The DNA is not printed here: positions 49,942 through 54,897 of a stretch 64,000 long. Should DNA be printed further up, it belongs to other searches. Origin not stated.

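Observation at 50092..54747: Intact 1551-aa sacsin-like GHKL ATPase fused to a DUF3883 nuclease-like domain, sitting amid decayed genes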

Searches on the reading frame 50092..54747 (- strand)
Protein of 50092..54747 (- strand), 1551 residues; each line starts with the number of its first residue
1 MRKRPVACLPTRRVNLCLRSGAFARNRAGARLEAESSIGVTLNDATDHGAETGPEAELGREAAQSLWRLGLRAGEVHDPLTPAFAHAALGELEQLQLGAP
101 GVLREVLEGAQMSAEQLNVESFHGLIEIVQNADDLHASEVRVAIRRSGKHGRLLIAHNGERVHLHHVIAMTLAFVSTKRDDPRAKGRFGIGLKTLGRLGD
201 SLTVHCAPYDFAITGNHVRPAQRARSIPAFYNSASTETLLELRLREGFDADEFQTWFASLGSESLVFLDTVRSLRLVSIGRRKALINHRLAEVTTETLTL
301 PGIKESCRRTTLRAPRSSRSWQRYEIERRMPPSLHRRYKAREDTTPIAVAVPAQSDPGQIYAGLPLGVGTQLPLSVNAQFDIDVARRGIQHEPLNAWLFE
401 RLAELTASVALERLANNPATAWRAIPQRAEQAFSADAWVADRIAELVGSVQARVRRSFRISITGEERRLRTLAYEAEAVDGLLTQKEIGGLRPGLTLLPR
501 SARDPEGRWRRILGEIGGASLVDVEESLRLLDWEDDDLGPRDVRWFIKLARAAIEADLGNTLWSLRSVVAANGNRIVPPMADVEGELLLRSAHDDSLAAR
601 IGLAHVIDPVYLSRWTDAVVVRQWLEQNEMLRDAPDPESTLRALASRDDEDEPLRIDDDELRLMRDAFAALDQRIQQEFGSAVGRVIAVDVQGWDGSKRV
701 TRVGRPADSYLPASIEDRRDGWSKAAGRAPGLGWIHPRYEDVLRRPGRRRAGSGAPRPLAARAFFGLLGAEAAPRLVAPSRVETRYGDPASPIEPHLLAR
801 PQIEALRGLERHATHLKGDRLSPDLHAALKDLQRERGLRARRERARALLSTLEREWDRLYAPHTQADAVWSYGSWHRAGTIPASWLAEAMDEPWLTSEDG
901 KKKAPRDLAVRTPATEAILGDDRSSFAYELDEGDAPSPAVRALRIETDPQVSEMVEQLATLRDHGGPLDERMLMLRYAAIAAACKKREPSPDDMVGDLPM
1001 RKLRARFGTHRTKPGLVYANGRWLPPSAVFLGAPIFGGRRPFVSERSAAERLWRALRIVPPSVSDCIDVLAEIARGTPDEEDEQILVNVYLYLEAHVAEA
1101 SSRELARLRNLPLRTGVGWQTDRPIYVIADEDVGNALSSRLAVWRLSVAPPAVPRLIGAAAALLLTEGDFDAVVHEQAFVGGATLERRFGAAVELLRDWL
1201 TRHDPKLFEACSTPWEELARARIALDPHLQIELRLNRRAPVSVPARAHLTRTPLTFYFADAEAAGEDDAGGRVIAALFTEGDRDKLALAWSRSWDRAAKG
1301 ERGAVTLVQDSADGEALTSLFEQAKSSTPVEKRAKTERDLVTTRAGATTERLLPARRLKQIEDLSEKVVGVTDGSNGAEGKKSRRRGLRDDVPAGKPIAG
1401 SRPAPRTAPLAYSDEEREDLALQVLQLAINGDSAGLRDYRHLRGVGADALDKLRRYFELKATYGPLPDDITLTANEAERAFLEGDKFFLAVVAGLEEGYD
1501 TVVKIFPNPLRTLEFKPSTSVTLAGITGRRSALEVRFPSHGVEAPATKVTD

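Call 5: search_protein_families(library=pfam, proteins=[window:50092-54747:-], max_evalue=1)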
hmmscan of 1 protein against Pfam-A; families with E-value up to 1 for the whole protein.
window:50092-54747:- (1551 aa): 4 families
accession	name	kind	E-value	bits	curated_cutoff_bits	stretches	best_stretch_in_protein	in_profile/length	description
PF13020.12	NOV_C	-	0.0012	19.3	22.1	1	1452-1496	40-83/91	Protein NO VEIN, C-terminal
PF13589.12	HATPase_c_3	-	0.0029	18.1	25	1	123-194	5-79/137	Histidine kinase-, DNA gyrase B-, and HSP90-like ATPase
PF02518.31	HATPase_c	-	0.018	15.9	26.4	1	125-196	10-81/111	Histidine kinase-, DNA gyrase B-, and HSP90-like ATPase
PF25794.1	SACS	-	0.11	12.7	32.8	0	125-193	21-107/247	Sacsin domain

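Call 6: search_protein_families(library=ncbifam, proteins=[window:50092-54747:-], max_evalue=1)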
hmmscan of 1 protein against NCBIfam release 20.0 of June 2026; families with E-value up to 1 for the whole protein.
window:50092-54747:- (1551 aa): 3 families
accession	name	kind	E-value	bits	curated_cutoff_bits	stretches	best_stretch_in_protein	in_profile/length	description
NF047352.1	P_loop_sacsin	domain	1.4e-16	60.7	50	1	123-204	2-79/80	sacsin N-terminal ATP-binding-like domain-containing protein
NF033792.0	ActS_PrrB_HisK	equivalog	0.025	13.4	350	1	117-192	308-383/423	ActS/PrrB/RegB family redox-sensitive histidine kinase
NF045988.1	HisKinRegBRhodob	equivalog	0.083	11.2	570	1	119-187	322-390/462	sensor histidine kinase RegB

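Call 7: search_protein_families(library=padloc, proteins=[window:50092-54747:-], max_evalue=1)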
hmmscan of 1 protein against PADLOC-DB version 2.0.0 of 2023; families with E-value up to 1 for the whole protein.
window:50092-54747:- (1551 aa): 8 families
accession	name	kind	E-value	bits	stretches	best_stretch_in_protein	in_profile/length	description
PDLC03968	TmtA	-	0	1386.2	1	55-1535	9-1478/1486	-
PDLC03972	TmtA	-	1.6e-19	67.5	2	119-428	39-360/1302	-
PDLC03966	TmtA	-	3.3e-17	59.6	1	109-418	31-382/1655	-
PDLC03964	TmtA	-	2.4e-16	57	2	237-426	192-367/1538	-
PDLC03965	TmtA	-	1.9e-09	34.1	2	124-426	33-363/1370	-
PDLC03969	TmtA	-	3.7e-08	29.4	2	251-389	180-313/1563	-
PDLC03967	TmtA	-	0.00057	16.3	1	127-191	44-108/1063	-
PDLC03970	TmtA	-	0.085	8.7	1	127-198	68-134/1552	-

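Call 23: find_encoding_contigs(protein=window:50092-54747:-, flank=10000, max_places=6)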
Protein window:50092-54747:- (1551 aa): 2 contigs read that carry it; 2 places shown.
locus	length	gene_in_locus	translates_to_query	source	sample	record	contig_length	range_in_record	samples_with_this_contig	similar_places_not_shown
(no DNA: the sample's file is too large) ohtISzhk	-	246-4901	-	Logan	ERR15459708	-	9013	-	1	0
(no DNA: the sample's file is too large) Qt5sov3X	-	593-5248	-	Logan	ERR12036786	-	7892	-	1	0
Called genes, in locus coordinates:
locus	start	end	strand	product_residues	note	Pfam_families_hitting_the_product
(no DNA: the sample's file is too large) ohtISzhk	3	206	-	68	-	?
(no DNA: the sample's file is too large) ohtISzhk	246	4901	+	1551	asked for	-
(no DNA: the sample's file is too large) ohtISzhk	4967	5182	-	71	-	-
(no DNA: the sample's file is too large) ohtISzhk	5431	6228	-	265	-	PF18928:DUF5677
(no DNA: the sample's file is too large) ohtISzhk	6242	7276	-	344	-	-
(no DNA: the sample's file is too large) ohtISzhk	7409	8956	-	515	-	-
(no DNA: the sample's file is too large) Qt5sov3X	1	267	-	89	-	?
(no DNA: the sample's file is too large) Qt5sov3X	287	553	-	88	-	-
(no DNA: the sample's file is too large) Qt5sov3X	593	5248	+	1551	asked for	-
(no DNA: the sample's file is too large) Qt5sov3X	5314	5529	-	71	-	-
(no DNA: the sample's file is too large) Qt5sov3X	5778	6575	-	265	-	PF18928:DUF5677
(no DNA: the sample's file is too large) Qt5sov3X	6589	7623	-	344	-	-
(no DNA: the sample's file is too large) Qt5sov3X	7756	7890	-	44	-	?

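Call 24: find_homologous_proteins(query=window:50092-54747:-, max_evalue=0.00001)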
Query window:50092-54747:- (1551 aa): 241 proteins with E <= 0.00001 among 8000 candidates; the best 120 are listed.
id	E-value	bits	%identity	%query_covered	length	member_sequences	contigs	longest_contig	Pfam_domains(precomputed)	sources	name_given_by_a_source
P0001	0.0e+0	3209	100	93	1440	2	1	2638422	-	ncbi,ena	-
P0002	0.0e+0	2900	90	94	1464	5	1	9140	-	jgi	jgi:hypothetical protein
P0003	0.0e+0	2589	78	96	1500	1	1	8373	-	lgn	-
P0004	0.0e+0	2540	77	96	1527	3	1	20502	-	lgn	-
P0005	0.0e+0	2515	76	96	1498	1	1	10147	-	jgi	-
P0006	0.0e+0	2508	76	97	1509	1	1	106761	-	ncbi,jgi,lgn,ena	jgi:hypothetical protein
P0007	0.0e+0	2104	65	96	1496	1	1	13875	-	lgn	-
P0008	0.0e+0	2090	65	96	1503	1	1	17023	PF13020.13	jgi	jgi:hypothetical protein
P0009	0.0e+0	2060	64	96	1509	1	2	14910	-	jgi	jgi:hypothetical protein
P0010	0.0e+0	2038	62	96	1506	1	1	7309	-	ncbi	-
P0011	0.0e+0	1997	61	97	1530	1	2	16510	-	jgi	-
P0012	0.0e+0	1897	60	95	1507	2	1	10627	PF13589.13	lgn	-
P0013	0.0e+0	1876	59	95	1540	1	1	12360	-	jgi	jgi:hypothetical protein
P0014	0.0e+0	1850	59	94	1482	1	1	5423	-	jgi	jgi:hypothetical protein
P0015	0.0e+0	1850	59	94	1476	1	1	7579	PF13020.13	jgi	jgi:hypothetical protein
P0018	0.0e+0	1834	57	96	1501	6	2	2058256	-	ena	-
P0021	0.0e+0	1738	54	95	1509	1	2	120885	-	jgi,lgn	-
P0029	0.0e+0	1627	53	94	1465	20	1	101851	-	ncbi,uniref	ncbi:hypothetical protein [Mesorhizobium sp. M1374]|uniref:sacsin N-terminal ATP-binding-like domain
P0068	1.6e-240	819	35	96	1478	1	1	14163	-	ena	-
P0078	3.6e-227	775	34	95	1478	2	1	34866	-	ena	-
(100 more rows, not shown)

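Call 26: find_related_loci(query=A1, collection=genome_contigs, flank=10000)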
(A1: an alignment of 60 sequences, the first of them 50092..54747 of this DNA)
Query A1 (1551 aa) in genome_contigs; peptide patterns used: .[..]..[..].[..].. (x = any residue, [..] = any of these).
131 stretches matched a pattern; 82 encode a relative of the query (tblastn E <= 1e-3); the best 80 are kept; 80 distinct loci.
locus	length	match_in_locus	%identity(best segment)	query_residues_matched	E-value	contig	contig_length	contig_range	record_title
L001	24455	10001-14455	53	59-1537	0e+0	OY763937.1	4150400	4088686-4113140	MAG: Alphaproteobacteria bacterium isolate 94459814-87f5-4eb9-ae2d-17e88b2d30f0 genome assembly, chromosome: 1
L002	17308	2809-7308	48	55-1547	0e+0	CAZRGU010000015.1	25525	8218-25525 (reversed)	MAG TPA_asm: uncultured Ectothiorhodospiraceae bacterium isolate SRP216583_co2_145 genome assembly, contig: NODE_1224_le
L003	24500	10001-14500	45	37-1537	0e+0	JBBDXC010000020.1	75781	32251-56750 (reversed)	MAG: Dehalococcoidia bacterium isolate LejiaD_65_29 Lejia_D_654_length_75781_cov_18, whole genome shotgun sequence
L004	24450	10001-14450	54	56-1538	0e+0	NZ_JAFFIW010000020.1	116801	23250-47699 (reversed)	Mesorhizobium sp. dw_380 20, whole genome shotgun sequence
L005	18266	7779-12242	60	55-1540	0e+0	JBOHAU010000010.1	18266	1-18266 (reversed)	MAG: Gaiellaceae bacterium isolate SC-S_metawrap_bin.39 k127_5959956, whole genome shotgun sequence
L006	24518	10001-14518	37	49-1526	0e+0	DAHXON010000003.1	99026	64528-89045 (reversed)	MAG TPA_asm: Chloroflexi bacterium isolate clean318 NODE_3_length_99026_cov_4.478944, whole genome shotgun sequence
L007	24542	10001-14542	37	14-1551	0e+0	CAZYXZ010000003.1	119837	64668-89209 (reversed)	MAG TPA_asm: uncultured Frankiaceae bacterium isolate binchicken_co174_30 genome assembly, contig: NODE_50_length_119837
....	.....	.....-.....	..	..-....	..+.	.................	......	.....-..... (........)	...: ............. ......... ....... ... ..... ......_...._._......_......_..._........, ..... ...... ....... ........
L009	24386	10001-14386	35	66-1539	0e+0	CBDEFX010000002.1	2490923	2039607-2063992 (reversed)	MAG: Dehalococcoidia bacterium isolate bd3fcf20-00e0-4c08-a004-f645cab7dc39 genome assembly, contig: contig_2, whole gen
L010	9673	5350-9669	35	66-1516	0e+0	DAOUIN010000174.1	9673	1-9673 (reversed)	MAG TPA_asm: Dehalococcoidia bacterium isolate S25_171 k133_57295, whole genome shotgun sequence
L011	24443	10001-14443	41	51-1539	0e+0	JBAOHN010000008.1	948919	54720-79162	MAG: Baekduia sp. isolate AS_Ams2_Bin18 np1-np2_contig_2593, whole genome shotgun sequence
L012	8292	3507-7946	36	50-1526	0e+0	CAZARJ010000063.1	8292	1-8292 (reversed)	MAG TPA_asm: uncultured Conexibacteraceae bacterium isolate SRP187154_co1_296 genome assembly, contig: NODE_12764_length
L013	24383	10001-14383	33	84-1537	0e+0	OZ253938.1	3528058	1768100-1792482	MAG: Dehalococcoidia bacterium isolate 938a814a-a7a9-432c-9302-fddda961f002 genome assembly, chromosome: 1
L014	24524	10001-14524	36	49-1526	0e+0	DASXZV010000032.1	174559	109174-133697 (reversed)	MAG TPA_asm: Solirubrobacteraceae bacterium isolate SMAG_U4862 k141_1795985, whole genome shotgun sequence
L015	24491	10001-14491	34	59-1543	0e+0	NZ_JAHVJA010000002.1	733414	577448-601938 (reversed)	Leisingera daeponensis strain DP1N14-2 DP1N14-2_ctg002, whole genome shotgun sequence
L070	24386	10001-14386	33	83-1535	0e+0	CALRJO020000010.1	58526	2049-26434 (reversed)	MAG: Brevundimonas vancanneytii isolate JJ-HEJT-55-5-mx-bin530 genome assembly, contig: JJ-R213-45-C145, whole genome sh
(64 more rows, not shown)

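Call 28: find_encoding_contigs(protein=P0001, flank=10000, max_places=3)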
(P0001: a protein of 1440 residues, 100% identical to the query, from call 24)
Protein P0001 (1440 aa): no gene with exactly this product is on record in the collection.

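Call 29: find_encoding_contigs(protein=P0006, flank=10000, max_places=2)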
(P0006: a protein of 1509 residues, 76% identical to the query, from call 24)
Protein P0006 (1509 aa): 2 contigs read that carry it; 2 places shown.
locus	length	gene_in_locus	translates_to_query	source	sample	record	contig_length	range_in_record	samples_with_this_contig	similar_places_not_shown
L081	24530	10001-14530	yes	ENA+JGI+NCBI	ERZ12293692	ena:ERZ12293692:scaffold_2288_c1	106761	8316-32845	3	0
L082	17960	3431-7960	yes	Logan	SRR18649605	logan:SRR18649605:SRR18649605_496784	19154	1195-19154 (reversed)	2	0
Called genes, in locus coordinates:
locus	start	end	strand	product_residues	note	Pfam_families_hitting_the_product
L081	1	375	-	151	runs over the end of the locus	PF13399:LytR_C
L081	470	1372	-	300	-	PF01073:3Beta_HSD, PF01370:Epimerase, PF02719:Polysacc_synt_2, PF04321:RmlD_sub_bind, PF13460:NAD_binding_10 (weak), PF16363:GDP_Man_Dehyd, PF07993:NAD_binding_4 (weak)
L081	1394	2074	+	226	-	PF02223:Thymidylate_kin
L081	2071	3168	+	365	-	PF13177:DNA_pol3_delta2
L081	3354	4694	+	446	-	PF07638:Sigma70_ECF (faint), PF04542:Sigma70_r2, PF08281:Sigma70_r4_2, PF04545:Sigma70_r4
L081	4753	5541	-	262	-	PF00140:Sigma70_r1_2, PF04542:Sigma70_r2, PF04539:Sigma70_r3, PF04545:Sigma70_r4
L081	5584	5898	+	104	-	-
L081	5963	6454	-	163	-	PF00156:Pribosyltran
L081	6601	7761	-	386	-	PF14659:Phage_int_SAM_3, PF22022:Phage_int_M (weak), PF00589:Phage_integrase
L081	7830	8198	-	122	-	PF12728:HTH_17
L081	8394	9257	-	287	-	-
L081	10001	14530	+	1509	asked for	-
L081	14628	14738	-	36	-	-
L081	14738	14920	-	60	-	-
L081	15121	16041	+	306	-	PF01555:N6_N4_Mtase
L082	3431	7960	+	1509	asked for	-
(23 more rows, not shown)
